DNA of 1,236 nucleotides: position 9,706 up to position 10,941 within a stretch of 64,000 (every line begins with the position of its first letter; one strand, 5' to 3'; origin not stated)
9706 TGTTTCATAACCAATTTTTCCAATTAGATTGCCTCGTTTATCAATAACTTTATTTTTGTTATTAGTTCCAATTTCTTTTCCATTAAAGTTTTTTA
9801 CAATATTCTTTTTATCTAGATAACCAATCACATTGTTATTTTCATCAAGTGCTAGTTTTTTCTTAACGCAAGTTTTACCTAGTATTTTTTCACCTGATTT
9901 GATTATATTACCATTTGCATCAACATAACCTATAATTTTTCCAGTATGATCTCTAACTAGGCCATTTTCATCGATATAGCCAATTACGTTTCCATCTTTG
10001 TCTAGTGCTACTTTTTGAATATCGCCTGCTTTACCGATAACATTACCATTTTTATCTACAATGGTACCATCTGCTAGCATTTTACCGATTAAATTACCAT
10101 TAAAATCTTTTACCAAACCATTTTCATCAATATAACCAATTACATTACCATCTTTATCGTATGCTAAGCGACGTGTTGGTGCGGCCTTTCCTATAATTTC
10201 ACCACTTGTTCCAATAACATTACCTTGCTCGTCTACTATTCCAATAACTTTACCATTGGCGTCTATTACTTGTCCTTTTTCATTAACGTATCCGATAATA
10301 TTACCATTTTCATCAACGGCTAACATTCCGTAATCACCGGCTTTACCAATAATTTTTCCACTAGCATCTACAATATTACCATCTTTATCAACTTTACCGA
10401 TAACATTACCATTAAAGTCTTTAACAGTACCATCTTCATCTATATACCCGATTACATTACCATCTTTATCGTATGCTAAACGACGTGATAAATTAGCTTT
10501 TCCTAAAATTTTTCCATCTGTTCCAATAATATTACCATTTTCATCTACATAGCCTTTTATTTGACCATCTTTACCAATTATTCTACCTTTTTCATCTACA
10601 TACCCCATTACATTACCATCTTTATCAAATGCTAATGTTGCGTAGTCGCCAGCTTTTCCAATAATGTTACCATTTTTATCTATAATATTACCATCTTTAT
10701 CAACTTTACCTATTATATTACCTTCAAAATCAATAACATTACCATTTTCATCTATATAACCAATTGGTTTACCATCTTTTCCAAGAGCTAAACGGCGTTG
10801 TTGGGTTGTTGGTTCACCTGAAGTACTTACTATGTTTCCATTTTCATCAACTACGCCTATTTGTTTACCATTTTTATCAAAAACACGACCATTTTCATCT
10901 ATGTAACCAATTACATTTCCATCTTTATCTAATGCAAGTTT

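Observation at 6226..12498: A 2090-aa membrane-anchored protein made almost entirely of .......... units is embedded between virB9 and virB10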

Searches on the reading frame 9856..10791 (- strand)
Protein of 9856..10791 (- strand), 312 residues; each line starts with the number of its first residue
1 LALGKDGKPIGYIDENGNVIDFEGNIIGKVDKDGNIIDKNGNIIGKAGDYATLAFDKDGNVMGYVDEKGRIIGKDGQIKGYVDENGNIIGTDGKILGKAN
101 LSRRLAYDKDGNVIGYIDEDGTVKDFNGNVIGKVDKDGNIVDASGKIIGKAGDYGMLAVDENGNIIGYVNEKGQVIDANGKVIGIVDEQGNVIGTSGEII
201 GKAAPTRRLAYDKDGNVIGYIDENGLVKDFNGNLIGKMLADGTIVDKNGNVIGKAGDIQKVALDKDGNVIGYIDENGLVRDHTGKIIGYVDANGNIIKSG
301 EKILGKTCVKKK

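Call 62: predict_structure(alignment_id=A5)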
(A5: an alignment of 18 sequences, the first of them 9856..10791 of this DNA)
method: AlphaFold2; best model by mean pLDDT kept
length: 312 residues; sequences in the alignment: 18
mean_pLDDT: 79.8   pTM: 0.37
mean pLDDT of the five models: 79.8, 77.8, 74.9, 74.4, 73.6
residues with pLDDT >= 90: 77; 70-90: 178; 50-70: 49; < 50: 8
segments of 3 or more residues with pLDDT < 50: 308-312
pLDDT, mean of each block of 10 residues (from residue 1): 85 84 90 92 83 75 78 83 84 83 65 71 76 89 94 64 66 70 83 92 74 81 83 88 94 81 74 82 84 76 59 29
secondary structure, 60 per line:
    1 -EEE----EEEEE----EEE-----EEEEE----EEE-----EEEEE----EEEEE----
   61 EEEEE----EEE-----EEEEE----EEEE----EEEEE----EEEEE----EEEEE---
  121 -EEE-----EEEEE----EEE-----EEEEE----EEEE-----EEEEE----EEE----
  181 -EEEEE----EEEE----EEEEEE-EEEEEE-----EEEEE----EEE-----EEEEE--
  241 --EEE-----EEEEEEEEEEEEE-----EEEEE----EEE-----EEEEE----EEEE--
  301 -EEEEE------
elements in order: E2-4 E9-13 E18-20 E26-30 E35-37 E43-47 E52-56 E61-65 E70-72 E78-82 E87-90 E95-99 E104-108 E113-117 E122-124 E130-134 E139-141 E147-151 E156-159 E165-169 E174-176 E182-186 E191-194 E199-204 E206-211 E217-221 E226-228 E234-238 E243-245 E251-263 E269-273 E278-280 E286-290 E295-298 E302-306

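Call 65: search_solved_structures(query=window:9856-10791:-, max_evalue=1, show_alignments=2)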
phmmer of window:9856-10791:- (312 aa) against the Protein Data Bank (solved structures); distinct sequences matched with E-value up to 1: 14.
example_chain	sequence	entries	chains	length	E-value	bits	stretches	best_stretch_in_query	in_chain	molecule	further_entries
2ymu_A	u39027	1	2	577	3.7e-08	35.9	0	85-269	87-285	WD-40 REPEAT PROTEIN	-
8uxt_A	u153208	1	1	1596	4.3e-05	25.9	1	20-264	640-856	Tse15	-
8uy4_A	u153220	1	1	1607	4.7e-05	25.7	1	20-262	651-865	Tse15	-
7q97_A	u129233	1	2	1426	0.00056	22.2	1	150-243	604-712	Rhs family protein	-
4gqw_A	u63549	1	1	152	0.034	16.3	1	140-228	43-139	CBS domain-containing protein CBSX1, chloroplastic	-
2yfh_A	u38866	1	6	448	0.057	15.6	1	156-227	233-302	GLUTAMATE DEHYDROGENASE, NAD-SPECIFIC GLUTAMATE DEHYDROGENASE, GLUTAMATE DEHYDROGENASE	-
3sbo_A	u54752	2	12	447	0.079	15.1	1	157-227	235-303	NADP-specific glutamate dehydrogenase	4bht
4fcc_A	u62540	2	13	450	0.091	14.9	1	157-227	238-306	Glutamate dehydrogenase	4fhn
4gqv_A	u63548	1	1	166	0.12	14.6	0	140-206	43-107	CBS domain-containing protein CBSX1, chloroplastic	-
7bkb_G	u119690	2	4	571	0.24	13.5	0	141-192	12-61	Formylmethanofuran dehydrogenase, subunit A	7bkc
1pvm_A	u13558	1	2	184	0.54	12.4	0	139-226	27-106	conserved hypothetical protein Ta0289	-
6hjm_A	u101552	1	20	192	0.63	12.2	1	91-147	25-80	MglB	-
2qh1_A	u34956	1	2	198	0.63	12.2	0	140-226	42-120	Hypothetical protein Ta0289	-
4gqy_A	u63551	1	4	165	0.79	11.9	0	174-196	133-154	CBS domain-containing protein CBSX2, chloroplastic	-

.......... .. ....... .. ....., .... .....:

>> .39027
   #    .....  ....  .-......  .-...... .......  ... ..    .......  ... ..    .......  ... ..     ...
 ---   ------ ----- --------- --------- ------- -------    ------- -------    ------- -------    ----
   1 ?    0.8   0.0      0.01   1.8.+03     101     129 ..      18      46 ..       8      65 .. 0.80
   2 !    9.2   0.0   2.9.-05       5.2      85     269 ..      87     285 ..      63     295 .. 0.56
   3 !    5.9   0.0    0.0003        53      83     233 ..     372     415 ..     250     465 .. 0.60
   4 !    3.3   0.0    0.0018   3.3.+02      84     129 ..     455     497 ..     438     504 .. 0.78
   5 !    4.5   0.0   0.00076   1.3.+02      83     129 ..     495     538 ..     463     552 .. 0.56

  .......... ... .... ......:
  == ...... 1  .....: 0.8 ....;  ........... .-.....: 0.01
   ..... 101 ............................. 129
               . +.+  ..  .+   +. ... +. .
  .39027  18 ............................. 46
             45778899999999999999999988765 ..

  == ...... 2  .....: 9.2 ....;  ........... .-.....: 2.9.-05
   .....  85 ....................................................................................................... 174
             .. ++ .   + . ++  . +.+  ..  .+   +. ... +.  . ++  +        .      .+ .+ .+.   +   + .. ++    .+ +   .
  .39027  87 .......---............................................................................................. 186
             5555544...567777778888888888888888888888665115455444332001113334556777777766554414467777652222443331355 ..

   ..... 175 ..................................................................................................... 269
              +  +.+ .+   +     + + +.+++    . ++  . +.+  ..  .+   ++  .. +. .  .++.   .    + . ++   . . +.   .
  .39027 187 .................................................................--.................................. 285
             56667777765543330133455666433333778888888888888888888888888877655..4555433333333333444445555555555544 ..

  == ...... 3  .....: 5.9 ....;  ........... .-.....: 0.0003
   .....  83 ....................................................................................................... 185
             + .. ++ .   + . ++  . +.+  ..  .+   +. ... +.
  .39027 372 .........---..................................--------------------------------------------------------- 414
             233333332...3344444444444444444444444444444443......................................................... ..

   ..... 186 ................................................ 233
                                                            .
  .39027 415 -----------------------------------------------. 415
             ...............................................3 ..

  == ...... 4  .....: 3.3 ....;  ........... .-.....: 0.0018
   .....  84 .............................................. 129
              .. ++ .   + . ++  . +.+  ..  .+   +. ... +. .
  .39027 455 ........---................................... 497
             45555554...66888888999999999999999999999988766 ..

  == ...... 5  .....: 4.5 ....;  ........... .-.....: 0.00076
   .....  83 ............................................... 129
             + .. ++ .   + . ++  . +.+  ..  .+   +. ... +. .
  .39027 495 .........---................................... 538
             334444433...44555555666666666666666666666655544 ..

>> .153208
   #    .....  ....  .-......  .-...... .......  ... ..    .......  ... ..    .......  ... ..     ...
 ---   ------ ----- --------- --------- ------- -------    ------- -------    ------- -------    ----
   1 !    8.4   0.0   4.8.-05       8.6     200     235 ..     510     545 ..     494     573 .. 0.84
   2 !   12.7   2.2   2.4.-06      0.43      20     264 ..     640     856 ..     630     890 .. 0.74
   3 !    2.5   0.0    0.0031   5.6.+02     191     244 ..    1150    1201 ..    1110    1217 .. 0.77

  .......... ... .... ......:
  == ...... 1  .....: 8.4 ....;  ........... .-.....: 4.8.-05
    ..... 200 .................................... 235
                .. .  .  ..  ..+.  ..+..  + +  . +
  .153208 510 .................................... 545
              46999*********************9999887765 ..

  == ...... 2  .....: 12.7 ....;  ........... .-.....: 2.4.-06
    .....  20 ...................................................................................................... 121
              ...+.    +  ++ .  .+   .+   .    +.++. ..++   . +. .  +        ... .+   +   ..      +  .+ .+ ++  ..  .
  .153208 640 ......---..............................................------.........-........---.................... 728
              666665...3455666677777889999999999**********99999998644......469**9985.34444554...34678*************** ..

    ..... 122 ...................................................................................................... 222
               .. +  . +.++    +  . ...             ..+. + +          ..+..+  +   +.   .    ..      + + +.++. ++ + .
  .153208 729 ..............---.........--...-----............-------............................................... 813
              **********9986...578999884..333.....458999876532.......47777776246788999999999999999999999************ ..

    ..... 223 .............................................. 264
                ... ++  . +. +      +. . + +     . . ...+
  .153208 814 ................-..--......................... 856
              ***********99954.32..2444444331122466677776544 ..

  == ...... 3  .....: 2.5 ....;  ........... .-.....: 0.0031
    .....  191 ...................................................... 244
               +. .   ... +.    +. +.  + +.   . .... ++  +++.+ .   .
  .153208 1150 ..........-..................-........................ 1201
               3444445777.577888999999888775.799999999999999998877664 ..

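Call 66: fold_search(model_id=the predicted structure, library=pdb)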
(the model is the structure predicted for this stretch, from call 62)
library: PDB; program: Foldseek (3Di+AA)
matches with E <= 10: 737; with E <= 0.001: 9
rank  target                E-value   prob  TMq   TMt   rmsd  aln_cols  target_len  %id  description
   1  8qja_A                5.2e-08  0.38  0.10  0.04  24.7       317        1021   18  T6SS-linked Rhs repeat protein - Advenella mimigardefordensis VgrG-Rhs core (released 2024-09-25)
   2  8uxt                  8.6e-08  0.28  0.10  0.03  26.8       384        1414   17  Acinetobacter baumannii Tse15 Rhs effector, toxin cleavage mutant (D1369N, D1391N) (released 2024-10-09)
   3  8jhz_A                1.2e-06  0.13  0.09  0.02  29.0       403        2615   13  Cryo-EM structure of the TcsH-TMPRSS2 complex (released 2024-03-20)
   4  6fay                  9.3e-05  0.08  0.11  0.04  26.2       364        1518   15  Teneurin3 monomer (released 2018-03-28)
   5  2v05                  1.0e-04  0.10  0.11  0.11  22.1       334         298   14  CRYSTAL STRUCTURE OF CHOLINE BINDING PROTEIN F FROM STREPTOCOCCUS PNEUMONIAE. CRYSTAL FORM II. (released 2008-06-10)
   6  7n95_A                1.6e-04  0.06  0.09  0.03  24.0       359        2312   15  state 1 of TcdB and FZD2 at pH5 (released 2022-03-02)
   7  7pl2                  4.0e-04  0.08  0.11  0.09  38.2       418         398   13  Crystal structure of choline-binding module of LytB from Streptococcus pneumoniae (released 2022-09-07)
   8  1dfc_A                4.0e-04  0.08  0.11  0.09  19.6       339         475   12  CRYSTAL STRUCTURE OF HUMAN FASCIN, AN ACTIN-CROSSLINKING PROTEIN (released 2000-11-22)
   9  6suf_F                7.9e-04  0.06  0.10  0.02  25.2       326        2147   12  Structure of Photorhabdus luminescens Tc holotoxin pore (released 2019-11-06)
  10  8url                  1.6e-03  0.23  0.13  0.09  16.2       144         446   19  The Apo NanJ structure from Clostridium perfringens (released 2024-09-04)
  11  9gxi_A                1.7e-03  0.06  0.12  0.09  19.4       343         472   11  Subtomogram average of fascin-actin complex (released 2025-06-11)
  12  4gp3_A                1.8e-03  0.08  0.14  0.10  20.7       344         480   12  The crystal structure of human fascin 1 K358A mutant (released 2012-11-28)
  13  8uvv                  2.0e-03  0.51  0.13  0.10  13.6        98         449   26  The NanJ sialidase catalytic domain in complex with Neu5Ac (released 2024-09-04)
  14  2bf6                  2.8e-03  0.77  0.12  0.09   6.8        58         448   29  Atomic Resolution Structure of the bacterial sialidase NanI from Clostridium perfringens in complex with alpha-Sialic Ac (released 2006-03-09)
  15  2ww5                  2.8e-03  0.06  0.10  0.08  21.8       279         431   10  3D-structure of the modular autolysin LytC from Streptococcus pneumoniae at 1.6 A resolution (released 2010-04-21)
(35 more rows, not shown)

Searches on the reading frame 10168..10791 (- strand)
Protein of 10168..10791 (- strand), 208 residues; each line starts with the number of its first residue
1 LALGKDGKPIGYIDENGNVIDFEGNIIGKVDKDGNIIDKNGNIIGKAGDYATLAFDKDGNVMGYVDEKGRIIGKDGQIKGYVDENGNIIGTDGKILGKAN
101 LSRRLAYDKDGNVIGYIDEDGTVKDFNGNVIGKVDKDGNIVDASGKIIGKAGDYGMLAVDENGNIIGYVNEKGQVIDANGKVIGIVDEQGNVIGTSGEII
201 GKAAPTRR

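Call 35: find_homologous_proteins(query=window:10168-10791:-, max_evalue=0.00001)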
Query window:10168-10791:- (208 aa): 46 proteins with E <= 0.00001 among 8000 candidates.
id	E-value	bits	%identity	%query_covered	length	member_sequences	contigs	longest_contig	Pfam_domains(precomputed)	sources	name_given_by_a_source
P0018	1.7e-42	163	59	71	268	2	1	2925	PF21784.4,PF12396.15,PF21785.4,PF18565.8,PF09134.17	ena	-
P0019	5.5e-33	132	36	89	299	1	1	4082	PF21784.4,PF12396.15,PF21785.4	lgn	-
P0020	1.1e-28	118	38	96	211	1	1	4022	PF21784.4,PF05593.20,PF12396.15,PF21785.4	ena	-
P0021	1.6e-28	118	56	52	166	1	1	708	PF21784.4,PF05593.20,PF12396.15,PF21785.4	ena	-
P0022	6.6e-26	109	46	64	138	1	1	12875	PF21784.4,PF05593.20,PF12396.15,PF21785.4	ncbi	ncbi:MAG: DUF3659 domain-containing protein [Alphaproteobacteria bacterium]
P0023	1.4e-25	108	52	49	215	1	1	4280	PF21784.4,PF05593.20,PF12396.15,PF21785.4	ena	-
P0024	3.0e-25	107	39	92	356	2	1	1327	PF12396.15,PF21785.4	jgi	-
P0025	1.1e-24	105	32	80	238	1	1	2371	PF21784.4,PF12396.15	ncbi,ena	-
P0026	1.7e-21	95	47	53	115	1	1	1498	PF21784.4,PF05593.20,PF21785.4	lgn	-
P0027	2.8e-20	91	43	71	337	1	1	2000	PF21784.4,PF05593.20,PF12396.15,PF21785.4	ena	-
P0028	3.6e-20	90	43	53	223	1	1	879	PF12396.15,PF21785.4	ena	-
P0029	9.4e-20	89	44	68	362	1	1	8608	PF21784.4,PF05593.20,PF12396.15,PF21785.4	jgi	jgi:YD repeat-containing protein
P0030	5.8e-19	86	46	49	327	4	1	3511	PF12396.15,PF21785.4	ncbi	-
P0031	1.9e-17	81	34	83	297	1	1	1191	PF21784.4,PF21785.4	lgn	-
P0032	4.3e-17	80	38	83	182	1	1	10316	PF21784.4,PF05593.20,PF12396.15,PF21785.4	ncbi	ncbi:MAG: 5-fold beta-flower protein, partial [Alphaproteobacteria bacterium]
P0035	1.1e-15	76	43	57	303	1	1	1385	PF15780.12,PF12396.15,PF21785.4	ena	-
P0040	1.2e-13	69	53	41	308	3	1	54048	PF12396.15,PF21785.4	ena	-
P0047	2.8e-10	58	43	41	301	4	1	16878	PF21784.4,PF12396.15,PF21785.4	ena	-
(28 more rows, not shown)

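Call 38: find_encoding_contigs(protein=P0040, flank=10000, max_places=2)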
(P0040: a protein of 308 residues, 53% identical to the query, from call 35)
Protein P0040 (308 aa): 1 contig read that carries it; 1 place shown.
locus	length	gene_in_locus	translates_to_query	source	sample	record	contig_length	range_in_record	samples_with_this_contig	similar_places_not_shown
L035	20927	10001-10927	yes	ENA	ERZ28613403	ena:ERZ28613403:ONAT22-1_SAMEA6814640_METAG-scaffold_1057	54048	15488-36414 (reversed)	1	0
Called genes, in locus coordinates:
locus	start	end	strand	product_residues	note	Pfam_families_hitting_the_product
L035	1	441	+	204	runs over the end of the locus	-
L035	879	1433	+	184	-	-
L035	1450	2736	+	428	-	-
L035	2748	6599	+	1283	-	-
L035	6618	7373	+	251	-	PF04335:VirB8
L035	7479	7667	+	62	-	-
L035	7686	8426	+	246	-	PF04335:VirB8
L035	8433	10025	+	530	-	PF03524:CagX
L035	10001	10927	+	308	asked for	PF12396:DUF3659 (faint), PF21785:Bflower_2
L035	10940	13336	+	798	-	-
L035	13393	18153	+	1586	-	-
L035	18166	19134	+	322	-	PF00437:T2SSE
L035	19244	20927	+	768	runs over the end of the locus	-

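Call 39: find_encoding_contigs(protein=P0047, flank=10000, max_places=2)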
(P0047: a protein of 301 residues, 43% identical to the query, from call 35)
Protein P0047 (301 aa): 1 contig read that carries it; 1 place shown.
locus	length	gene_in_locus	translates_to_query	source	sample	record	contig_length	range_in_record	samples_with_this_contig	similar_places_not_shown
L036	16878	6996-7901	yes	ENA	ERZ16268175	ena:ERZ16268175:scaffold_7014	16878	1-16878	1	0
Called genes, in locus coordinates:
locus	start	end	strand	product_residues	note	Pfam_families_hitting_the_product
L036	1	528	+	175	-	?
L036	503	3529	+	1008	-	-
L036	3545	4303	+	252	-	PF04335:VirB8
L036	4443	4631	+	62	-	-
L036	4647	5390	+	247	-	PF04335:VirB8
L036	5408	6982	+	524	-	PF03524:CagX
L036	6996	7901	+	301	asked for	PF12396:DUF3659 (faint), PF21784:Bflower (faint), PF21785:Bflower_2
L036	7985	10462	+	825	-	-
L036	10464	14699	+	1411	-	PF12396:DUF3659 (faint), PF21784:Bflower (faint), PF21785:Bflower_2 (weak), PF03743:TrbI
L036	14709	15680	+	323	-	PF00437:T2SSE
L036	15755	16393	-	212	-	PF03193:RsgA_GTPase (faint), PF01926:MMR_HSR1, PF02421:FeoB_N (weak)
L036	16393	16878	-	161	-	?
